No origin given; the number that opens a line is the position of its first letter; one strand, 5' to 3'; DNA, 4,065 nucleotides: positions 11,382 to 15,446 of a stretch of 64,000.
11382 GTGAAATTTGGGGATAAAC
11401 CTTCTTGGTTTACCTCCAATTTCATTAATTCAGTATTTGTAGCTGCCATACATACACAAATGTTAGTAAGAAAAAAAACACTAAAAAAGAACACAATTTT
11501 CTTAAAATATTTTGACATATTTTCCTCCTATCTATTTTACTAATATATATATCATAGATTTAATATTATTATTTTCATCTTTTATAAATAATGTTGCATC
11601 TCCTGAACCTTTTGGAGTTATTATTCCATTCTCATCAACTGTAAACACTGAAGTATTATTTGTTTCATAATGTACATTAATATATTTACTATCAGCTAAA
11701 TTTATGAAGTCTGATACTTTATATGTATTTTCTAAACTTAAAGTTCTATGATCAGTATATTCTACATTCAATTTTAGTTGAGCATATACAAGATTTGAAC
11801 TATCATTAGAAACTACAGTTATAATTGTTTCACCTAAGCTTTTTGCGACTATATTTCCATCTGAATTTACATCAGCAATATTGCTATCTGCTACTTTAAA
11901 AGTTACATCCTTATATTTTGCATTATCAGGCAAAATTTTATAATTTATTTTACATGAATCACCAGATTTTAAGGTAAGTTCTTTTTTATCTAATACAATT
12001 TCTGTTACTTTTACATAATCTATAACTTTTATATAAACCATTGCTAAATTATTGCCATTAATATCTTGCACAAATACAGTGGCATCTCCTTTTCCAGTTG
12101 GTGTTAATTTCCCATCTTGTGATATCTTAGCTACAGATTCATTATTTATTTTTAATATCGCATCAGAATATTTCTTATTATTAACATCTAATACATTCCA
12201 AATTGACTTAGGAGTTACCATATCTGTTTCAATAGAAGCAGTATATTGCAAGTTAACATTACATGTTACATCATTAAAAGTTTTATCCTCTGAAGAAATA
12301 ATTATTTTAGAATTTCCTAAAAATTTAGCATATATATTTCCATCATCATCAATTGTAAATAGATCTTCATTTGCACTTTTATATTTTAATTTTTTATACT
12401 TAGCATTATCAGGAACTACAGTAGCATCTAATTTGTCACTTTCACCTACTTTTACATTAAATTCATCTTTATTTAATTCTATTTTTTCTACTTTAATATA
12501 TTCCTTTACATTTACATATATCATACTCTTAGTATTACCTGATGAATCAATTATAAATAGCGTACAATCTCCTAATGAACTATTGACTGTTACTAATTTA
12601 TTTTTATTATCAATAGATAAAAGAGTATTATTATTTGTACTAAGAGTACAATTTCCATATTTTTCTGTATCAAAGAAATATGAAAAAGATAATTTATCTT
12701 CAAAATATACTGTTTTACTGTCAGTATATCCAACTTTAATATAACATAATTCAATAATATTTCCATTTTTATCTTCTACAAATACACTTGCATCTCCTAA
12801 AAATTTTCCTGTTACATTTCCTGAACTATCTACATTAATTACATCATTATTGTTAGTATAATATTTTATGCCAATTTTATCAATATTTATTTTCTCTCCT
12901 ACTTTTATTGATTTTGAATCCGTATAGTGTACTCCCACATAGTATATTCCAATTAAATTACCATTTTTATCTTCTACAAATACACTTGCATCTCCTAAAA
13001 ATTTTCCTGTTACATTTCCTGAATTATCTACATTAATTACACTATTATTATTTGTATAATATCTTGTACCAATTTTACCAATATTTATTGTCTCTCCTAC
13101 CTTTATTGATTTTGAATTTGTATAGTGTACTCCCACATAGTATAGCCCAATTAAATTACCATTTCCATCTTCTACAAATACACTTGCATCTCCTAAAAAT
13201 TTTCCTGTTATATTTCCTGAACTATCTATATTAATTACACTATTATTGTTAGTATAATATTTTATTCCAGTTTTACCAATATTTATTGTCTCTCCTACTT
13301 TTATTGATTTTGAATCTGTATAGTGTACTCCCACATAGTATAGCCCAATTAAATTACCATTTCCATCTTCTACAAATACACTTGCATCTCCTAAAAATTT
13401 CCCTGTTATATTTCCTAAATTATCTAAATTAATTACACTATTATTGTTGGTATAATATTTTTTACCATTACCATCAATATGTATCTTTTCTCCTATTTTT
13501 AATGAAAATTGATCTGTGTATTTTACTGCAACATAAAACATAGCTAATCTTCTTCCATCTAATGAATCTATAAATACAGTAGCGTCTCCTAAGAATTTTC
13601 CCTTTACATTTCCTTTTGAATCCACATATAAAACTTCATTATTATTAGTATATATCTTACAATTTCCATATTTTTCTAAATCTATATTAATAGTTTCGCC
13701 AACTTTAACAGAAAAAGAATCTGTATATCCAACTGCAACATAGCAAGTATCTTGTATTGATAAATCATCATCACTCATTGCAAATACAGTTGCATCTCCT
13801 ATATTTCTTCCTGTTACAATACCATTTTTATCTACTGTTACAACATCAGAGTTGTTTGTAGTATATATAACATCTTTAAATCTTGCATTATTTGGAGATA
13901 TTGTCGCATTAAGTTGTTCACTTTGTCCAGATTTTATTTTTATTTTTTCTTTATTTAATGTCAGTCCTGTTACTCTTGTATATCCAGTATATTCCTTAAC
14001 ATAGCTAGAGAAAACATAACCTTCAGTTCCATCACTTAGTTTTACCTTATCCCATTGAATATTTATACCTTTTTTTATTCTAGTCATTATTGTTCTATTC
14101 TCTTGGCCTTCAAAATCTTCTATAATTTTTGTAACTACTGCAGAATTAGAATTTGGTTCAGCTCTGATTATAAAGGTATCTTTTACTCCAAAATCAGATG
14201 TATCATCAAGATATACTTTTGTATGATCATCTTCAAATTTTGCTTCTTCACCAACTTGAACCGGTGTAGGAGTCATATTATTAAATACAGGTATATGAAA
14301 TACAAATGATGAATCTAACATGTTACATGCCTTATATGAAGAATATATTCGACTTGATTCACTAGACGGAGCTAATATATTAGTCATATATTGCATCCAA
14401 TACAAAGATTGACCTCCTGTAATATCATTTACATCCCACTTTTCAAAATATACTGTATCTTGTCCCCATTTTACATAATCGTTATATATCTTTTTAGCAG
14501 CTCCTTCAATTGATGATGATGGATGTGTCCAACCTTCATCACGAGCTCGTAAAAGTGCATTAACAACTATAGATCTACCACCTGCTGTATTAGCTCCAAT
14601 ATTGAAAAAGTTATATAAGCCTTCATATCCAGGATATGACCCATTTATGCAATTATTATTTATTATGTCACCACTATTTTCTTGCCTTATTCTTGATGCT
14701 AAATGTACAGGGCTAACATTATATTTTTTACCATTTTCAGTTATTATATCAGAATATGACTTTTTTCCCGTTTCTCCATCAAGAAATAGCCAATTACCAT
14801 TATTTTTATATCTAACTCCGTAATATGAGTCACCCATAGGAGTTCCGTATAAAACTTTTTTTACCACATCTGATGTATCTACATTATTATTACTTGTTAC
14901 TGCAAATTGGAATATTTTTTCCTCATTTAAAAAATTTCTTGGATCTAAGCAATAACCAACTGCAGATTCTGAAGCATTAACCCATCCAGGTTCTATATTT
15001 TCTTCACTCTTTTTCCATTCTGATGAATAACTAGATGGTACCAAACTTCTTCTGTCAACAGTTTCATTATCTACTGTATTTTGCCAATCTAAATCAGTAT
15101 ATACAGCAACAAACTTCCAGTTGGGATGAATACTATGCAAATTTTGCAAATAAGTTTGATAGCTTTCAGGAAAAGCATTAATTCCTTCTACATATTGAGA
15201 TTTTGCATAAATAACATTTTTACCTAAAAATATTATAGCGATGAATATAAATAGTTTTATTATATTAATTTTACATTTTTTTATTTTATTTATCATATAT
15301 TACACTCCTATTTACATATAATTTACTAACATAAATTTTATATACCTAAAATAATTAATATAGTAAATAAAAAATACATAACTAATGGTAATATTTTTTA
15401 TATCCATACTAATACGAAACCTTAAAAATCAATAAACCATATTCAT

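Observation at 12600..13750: Recently expanded 195-bp tandem repeats inside the 1254-aa hydrolase gene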

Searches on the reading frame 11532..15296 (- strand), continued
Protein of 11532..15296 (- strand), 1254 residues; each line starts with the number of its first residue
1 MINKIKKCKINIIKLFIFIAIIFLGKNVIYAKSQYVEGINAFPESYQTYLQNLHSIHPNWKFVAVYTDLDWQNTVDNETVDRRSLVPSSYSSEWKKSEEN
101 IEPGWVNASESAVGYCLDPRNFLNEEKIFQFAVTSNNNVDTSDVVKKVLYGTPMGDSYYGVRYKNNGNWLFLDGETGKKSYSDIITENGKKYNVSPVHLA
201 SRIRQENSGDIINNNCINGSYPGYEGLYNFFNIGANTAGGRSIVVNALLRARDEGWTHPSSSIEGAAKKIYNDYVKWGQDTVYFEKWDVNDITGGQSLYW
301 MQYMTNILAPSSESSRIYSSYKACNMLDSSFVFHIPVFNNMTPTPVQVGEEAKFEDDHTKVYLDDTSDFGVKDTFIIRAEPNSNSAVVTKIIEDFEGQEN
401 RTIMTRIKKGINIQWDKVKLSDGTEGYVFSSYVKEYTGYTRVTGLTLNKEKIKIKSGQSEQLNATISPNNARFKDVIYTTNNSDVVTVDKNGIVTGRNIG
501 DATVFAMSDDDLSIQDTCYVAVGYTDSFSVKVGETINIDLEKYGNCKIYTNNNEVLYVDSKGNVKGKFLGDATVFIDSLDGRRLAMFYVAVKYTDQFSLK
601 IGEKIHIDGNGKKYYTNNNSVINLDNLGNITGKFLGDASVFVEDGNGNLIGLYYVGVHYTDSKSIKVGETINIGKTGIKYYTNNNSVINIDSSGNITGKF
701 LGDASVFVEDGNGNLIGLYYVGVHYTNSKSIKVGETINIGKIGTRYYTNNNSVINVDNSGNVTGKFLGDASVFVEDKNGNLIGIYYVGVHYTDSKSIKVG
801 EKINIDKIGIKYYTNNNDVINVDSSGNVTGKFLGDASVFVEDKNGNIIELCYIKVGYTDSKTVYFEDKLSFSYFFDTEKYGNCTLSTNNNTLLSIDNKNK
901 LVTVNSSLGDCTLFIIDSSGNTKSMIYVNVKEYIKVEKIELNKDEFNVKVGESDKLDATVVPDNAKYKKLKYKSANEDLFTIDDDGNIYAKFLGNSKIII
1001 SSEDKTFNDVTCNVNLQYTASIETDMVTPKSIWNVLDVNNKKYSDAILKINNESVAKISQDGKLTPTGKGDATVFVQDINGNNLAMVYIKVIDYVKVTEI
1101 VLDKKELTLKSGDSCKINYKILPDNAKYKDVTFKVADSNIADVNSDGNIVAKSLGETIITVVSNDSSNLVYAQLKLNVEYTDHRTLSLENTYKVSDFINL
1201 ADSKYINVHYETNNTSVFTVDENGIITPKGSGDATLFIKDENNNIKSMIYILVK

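Call 23: find_related_loci(query=A1, collection=genome_contigs, flank=6000)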
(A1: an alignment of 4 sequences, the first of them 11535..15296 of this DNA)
Query A1 (1254 aa) in genome_contigs; peptide patterns used: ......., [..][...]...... (x = any residue, [..] = any of these).
92 stretches matched a pattern; 14 encode a relative of the query (tblastn E <= 1e-3); 14 distinct loci.
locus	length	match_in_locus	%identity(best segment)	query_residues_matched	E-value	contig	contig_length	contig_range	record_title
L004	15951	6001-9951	44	1-1254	0e+0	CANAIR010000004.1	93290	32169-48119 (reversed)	MAG TPA_asm: uncultured Clostridium sp. isolate SRR15194757_bin.8_metawrap_v1.3_MAG genome assembly, contig: NODE_160_le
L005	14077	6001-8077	42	1-1253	3e-88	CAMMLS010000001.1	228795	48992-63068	MAG: uncultured Clostridium sp. isolate ERR4836940_bin.30_MetaWRAP_v1.1_MAG genome assembly, contig: NODE_3_length_22879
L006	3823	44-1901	33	15-1169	2e-78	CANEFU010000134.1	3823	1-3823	MAG TPA_asm: uncultured Clostridium sp. isolate SRR18439533_bin.17_metawrap_v1.3_MAG genome assembly, contig: NODE.3903_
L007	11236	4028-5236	34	10-428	1e-52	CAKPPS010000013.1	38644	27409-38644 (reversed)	MAG: uncultured Clostridia bacterium isolate REFINED_METABAT215_TOP10_CONTIGS_1500_ASSEMBLY_K77_MERGED__Hadza_MoBio_C-RE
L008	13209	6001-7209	34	10-428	1e-52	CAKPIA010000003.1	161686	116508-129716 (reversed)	MAG: uncultured Clostridia bacterium isolate REFINED_METABAT215_TOP10_CONTIGS_1500_ASSEMBLY_K77_MERGED__Nepal_MoBio_Fibe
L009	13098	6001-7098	36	5-352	8e-52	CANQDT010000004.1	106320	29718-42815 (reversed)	MAG: uncultured Lachnospiraceae bacterium isolate Lapin-008__bin13 genome assembly, contig: Lapin-008__NODE_204_length_1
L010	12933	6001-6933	39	33-344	1e-51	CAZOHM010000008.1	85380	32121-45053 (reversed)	MAG TPA_asm: uncultured Lachnospiraceae bacterium isolate SRP192927_co1_223 genome assembly, contig: NODE_262_length_853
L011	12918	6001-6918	35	35-341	1e-45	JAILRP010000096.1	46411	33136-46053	MAG: Lachnospiraceae bacterium isolate RUI387 k141_12701051_flag=0_multi=17.0000_len=46411, whole genome shotgun sequenc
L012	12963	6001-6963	34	41-344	2e-41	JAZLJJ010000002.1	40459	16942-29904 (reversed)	MAG: Lachnospiraceae bacterium isolate T1900044966_TA20190028.MAGScoT_cleanbin_000025 SGB_3988_k141_1835635, whole genom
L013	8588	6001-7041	29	43-391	1e-35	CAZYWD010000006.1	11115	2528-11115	MAG TPA_asm: uncultured Muribaculaceae bacterium isolate SRP192927_co4_189 genome assembly, contig: NODE_14122_length_11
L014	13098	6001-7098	29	40-435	1e-32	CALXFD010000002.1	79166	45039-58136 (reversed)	MAG: uncultured Clostridia bacterium isolate BRZ_HT__bin69 genome assembly, contig: BRZ_HT__NODE_568_length_79166_cov_15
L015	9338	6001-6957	31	41-341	2e-30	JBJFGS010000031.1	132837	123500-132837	MAG: Candidatus Coprovivens sp. isolate PUUB45_bin.013 NODE_34_length_132837_cov_21.546219, whole genome shotgun sequenc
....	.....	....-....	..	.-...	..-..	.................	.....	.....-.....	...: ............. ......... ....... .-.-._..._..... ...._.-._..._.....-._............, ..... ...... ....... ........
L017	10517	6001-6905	35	36-345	9e-10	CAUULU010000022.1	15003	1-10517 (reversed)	MAG TPA_asm: uncultured Eubacteriales bacterium isolate SRR13061492_bin.13_MetaWRAP_v1.3_MAG genome assembly, contig: ER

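Call 26: list_cluster_members(proteins=[P0001, P0002, P0003, window:11535-15296:-])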
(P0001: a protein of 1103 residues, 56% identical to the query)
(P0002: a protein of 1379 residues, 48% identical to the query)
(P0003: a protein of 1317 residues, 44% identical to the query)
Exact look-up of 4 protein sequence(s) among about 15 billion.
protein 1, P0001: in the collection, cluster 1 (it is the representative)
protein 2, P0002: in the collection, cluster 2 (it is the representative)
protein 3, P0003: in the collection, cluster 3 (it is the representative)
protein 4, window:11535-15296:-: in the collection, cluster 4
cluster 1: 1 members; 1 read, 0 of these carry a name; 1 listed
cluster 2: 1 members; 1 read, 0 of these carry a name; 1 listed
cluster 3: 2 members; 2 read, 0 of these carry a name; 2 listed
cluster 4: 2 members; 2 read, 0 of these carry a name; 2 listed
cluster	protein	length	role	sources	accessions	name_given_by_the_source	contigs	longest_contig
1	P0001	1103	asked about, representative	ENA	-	-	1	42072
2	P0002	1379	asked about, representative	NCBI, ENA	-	-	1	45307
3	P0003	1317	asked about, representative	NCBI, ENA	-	-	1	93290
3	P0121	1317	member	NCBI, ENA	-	-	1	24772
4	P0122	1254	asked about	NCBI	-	-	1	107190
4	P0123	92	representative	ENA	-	-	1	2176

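Call 27: find_encoding_contigs(protein=P0123, flank=10000, max_places=10)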
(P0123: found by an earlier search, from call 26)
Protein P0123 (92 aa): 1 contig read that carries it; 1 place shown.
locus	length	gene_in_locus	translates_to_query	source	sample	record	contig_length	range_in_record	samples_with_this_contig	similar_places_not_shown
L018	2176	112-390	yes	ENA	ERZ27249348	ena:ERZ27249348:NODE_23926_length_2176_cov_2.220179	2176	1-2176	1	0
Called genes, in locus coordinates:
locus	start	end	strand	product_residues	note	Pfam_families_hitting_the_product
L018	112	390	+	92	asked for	-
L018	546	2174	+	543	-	?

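Call 28: find_encoding_contigs(protein=P0122, flank=3000, max_places=10)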
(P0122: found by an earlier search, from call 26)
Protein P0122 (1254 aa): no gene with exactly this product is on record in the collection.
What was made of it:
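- Tried and rejected: The exact protein is in the collection (P0122), but its contig could not be retrieved (call 28).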

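Call 50: search_protein_families(library=pfam, proteins=[L005:8289-9563:+, L006:2279-3565:+, L005:7160-8275:+, L001:12201-12977:+, L002:11374-12156:+], max_evalue=0.001)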
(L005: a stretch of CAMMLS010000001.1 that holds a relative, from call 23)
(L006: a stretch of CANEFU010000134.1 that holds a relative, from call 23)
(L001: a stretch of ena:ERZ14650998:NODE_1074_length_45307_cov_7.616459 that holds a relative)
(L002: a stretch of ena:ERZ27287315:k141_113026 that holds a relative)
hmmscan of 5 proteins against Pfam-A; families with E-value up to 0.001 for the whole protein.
L005:8289-9563:+ (424 aa): 1 family
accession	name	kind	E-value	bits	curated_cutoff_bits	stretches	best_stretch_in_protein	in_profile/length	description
PF12733.13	Cadherin-like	-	5.9e-23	81.6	24.2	2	178-247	8-88/89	Cadherin-like beta sandwich domain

L006:2279-3565:+ (428 aa): 1 family
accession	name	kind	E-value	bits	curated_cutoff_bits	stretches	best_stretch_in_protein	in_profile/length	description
PF12733.13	Cadherin-like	-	1.7e-22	80.1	24.2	2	278-349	6-88/89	Cadherin-like beta sandwich domain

L005:7160-8275:+ (371 aa): 3 families
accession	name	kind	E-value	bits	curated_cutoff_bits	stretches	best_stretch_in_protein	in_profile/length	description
PF02368.24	Big_2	-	4.2e-30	103.9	22.8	2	142-218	1-77/79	Bacterial Ig-like domain (group 2)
PF00404.24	Dockerin_1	-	2e-10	41.2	22.9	1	307-364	1-57/57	Dockerin type I domain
PF22359.2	Big-like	-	1.7e-05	25.4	27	0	177-222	3-46/48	Bacterial Ig-like domain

L001:12201-12977:+ (258 aa): 1 family
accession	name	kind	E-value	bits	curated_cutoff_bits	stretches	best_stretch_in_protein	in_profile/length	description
PF12733.13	Cadherin-like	-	2.9e-20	72.9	24.2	2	127-202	2-87/89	Cadherin-like beta sandwich domain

L002:11374-12156:+ (260 aa): 1 family
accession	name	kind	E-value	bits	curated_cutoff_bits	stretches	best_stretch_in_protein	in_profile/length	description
PF12733.13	Cadherin-like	-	1.7e-18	67.3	24.2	2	133-207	5-89/89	Cadherin-like beta sandwich domain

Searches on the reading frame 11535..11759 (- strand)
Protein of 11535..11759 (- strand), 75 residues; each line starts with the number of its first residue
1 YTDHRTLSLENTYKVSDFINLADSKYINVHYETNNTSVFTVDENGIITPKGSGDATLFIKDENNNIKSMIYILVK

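Call 24: search_protein_families(library=pfam, proteins=[window:11535-11759:-], max_evalue=0.01)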
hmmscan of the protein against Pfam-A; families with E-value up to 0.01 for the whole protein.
seq(75 aa): 2 families
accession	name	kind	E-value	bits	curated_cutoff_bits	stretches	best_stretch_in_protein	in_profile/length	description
PF21461.3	HL_N-beta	-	3.8e-08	33.4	27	1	28-68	13-52/57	Hyaluronate lyase, N-terminal beta-sheet domain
PF22359.2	Big-like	-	0.009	16.7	27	0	28-53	2-27/48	Bacterial Ig-like domain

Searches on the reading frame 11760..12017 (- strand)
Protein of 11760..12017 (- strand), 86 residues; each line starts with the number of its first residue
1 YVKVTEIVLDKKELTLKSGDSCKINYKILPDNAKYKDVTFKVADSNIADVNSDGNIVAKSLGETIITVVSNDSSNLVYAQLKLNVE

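Call 24: search_protein_families(library=pfam, proteins=[window:11760-12017:-], max_evalue=0.01)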
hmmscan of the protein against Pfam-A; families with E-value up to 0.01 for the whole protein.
seq(86 aa): 2 families
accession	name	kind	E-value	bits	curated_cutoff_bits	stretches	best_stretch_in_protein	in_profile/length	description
PF02368.24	Big_2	-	2.9e-11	43.6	22.8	1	4-73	2-71/79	Bacterial Ig-like domain (group 2)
PF21461.3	HL_N-beta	-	0.00068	19.8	27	1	36-74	12-48/57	Hyaluronate lyase, N-terminal beta-sheet domain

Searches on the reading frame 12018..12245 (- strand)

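Call 24: search_protein_families(library=pfam, proteins=[window:12018-12245:-], max_evalue=0.01)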
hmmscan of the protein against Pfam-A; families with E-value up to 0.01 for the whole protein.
seq(76 aa): 1 family
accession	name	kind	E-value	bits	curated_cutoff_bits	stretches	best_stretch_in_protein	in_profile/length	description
PF21461.3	HL_N-beta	-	0.0016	18.7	27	1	27-66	12-49/57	Hyaluronate lyase, N-terminal beta-sheet domain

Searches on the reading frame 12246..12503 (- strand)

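Call 24: search_protein_families(library=pfam, proteins=[window:12246-12503:-], max_evalue=0.01)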
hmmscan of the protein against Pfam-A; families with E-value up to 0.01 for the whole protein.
seq(86 aa): 1 family
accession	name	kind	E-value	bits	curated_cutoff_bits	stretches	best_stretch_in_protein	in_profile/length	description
PF02368.24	Big_2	-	2.4e-08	34.3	22.8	1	5-81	2-77/79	Bacterial Ig-like domain (group 2)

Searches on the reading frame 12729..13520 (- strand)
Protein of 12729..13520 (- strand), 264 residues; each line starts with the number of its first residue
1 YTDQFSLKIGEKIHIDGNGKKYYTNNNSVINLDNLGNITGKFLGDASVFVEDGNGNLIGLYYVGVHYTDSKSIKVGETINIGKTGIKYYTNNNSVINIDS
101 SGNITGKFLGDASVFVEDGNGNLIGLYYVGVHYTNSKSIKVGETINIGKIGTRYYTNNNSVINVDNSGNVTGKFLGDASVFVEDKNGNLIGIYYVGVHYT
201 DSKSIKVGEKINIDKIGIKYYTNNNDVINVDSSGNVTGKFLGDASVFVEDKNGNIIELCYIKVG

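Call 10: search_protein_families(library=pfam, proteins=[window:12729-13520:-], max_evalue=1)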
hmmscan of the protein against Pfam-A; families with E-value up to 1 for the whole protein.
window:12729-13520:- (264 aa): 18 families
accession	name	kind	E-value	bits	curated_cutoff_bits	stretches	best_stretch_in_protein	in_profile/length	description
PF02368.24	Big_2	-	5.7e-10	39.5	22.8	3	152-188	36-72/79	Bacterial Ig-like domain (group 2)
PF15072.12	HROB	-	0.00024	21.5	30.8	0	175-231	18-74/85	Homologous recombination OB-fold protein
PF13629.12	T2SS-T3SS_pil_N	-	0.00038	20.5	23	0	170-197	44-71/72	Pilus formation protein N terminal region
PF17202.10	sCache_3_3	-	0.00045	21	28.8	0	182-203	80-101/107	Single cache domain 3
PF17936.7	Big_6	-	0.0006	20.4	27.6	0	163-193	9-40/83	Bacterial Ig domain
PF24084.1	DUF7369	-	0.0024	17.9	27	0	150-171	5-26/61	Domain of unknown function (DUF7369)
PF01776.22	Ribosomal_L22e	-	0.0056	17.4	23.6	0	173-223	26-73/110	Ribosomal L22e protein family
PF11543.14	UN_NPL4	-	0.0068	17.3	21.9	0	206-237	32-63/80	Nuclear pore localisation protein NPL4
PF14250.11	AbrB-like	-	0.011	16.3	25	0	184-214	36-62/70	AbrB-like transcriptional regulator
PF17201.10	Cache_3-Cache_2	-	0.011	15.5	27.7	1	50-93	167-212/299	Cache 3/Cache 2 fusion domain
PF11578.13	DUF3237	-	0.04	14.1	24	0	175-207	63-95/149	Protein of unknown function (DUF3237)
PF04289.18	DUF447_N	-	0.044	14.2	24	0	84-117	27-60/114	Protein of unknown function (DUF447) N-terminal domain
PF07913.16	DUF1678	-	0.046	13.9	25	0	54-84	38-67/196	Protein of unknown function (DUF1678)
PF21009.2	SBSN_GxHH_rpt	-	0.064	12.8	31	1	36-211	87-255/384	Suprabasin, GxHH repeat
PF00960.24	Neocarzinostat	-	0.066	13.7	25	0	67-107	22-62/110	Neocarzinostatin family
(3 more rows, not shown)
